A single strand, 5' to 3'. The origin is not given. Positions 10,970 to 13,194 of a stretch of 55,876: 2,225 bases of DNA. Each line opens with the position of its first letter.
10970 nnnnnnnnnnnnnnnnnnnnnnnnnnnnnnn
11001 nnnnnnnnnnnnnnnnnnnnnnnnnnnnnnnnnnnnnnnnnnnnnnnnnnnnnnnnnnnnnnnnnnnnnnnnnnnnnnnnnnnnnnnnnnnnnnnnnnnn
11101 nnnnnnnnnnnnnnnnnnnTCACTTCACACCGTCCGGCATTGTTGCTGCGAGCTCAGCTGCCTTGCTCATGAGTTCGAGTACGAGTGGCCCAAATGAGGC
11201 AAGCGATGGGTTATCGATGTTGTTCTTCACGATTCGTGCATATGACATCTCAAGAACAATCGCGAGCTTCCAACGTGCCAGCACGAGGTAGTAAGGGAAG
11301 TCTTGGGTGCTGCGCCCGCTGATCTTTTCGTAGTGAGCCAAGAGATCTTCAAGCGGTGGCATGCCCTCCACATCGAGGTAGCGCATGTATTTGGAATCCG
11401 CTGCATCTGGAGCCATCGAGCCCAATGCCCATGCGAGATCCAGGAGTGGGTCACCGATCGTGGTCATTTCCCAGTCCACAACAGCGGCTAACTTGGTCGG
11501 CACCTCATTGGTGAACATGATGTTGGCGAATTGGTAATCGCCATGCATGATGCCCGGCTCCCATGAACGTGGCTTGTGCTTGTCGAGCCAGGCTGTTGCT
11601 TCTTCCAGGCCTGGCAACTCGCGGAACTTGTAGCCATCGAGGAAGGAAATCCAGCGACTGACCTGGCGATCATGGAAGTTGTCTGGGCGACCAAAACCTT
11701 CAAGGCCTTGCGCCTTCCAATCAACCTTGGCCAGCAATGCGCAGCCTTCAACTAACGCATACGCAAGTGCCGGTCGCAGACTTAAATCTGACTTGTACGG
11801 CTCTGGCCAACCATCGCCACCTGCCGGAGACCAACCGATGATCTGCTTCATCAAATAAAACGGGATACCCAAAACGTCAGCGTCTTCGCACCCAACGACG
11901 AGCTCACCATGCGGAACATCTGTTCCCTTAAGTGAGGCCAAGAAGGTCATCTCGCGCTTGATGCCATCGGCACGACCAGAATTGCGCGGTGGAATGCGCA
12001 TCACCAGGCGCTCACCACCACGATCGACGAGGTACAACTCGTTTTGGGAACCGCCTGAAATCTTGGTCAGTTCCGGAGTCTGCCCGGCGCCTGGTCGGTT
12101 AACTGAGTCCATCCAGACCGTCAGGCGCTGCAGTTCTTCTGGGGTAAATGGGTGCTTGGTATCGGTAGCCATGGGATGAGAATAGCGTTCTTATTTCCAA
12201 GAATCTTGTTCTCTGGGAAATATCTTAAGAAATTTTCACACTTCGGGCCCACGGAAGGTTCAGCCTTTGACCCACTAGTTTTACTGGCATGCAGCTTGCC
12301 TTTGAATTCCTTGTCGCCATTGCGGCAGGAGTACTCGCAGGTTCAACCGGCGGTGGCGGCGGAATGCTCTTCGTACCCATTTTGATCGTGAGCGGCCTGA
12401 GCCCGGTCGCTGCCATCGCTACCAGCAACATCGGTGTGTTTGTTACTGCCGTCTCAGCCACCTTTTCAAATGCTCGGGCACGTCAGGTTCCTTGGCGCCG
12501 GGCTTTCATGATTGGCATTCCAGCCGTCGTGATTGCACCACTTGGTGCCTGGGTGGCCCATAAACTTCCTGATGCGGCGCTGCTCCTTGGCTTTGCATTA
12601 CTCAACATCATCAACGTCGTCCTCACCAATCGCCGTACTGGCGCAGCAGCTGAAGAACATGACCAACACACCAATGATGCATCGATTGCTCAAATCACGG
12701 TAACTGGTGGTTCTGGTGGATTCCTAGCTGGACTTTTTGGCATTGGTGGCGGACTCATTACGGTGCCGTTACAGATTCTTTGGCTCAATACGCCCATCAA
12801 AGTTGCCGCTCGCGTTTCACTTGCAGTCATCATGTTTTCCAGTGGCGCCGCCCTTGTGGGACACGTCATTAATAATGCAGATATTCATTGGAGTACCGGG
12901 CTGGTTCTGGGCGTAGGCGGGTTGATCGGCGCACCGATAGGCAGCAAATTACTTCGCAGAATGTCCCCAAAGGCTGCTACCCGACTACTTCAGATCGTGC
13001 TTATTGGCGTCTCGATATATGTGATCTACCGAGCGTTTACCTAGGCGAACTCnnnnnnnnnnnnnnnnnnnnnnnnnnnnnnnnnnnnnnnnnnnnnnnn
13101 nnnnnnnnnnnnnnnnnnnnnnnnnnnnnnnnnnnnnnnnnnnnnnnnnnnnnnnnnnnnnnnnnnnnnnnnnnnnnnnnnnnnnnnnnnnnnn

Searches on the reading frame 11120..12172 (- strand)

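Call 9: search_protein_families(library=pfam, proteins=[window:11120-12172:-])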
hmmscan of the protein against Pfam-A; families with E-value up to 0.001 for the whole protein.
window:11120-12172:- (350 aa): 3 families
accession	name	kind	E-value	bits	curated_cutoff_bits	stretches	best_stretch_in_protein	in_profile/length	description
PF01636.29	APH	-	2.1e-34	119.8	23.2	1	35-259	2-218/239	Phosphotransferase enzyme family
PF02958.26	EcKL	-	0.00038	20.3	22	1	208-258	217-269/294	Ecdysteroid kinase-like family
PF07914.17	DUF1679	-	0.00058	19.3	24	1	208-248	270-312/414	Uncharacterized oxidoreductase dhs-27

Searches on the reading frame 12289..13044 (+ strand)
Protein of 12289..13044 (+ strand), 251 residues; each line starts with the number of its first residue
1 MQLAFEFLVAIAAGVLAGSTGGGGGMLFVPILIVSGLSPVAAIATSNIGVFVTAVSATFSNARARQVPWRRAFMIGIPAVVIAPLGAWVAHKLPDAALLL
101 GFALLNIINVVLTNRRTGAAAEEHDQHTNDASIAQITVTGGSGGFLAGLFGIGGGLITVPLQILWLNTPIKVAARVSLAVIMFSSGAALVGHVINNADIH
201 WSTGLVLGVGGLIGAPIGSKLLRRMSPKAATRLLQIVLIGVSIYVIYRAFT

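Call 9: search_protein_families(library=pfam, proteins=[window:12289-13044:+])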
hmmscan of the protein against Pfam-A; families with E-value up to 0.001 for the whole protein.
window:12289-13044:+ (251 aa): 1 family
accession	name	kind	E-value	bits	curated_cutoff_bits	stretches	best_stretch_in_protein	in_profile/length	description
PF01925.25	TauE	-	9.5e-50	169.9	32.6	1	7-244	2-236/237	Sulfite exporter TauE/SafE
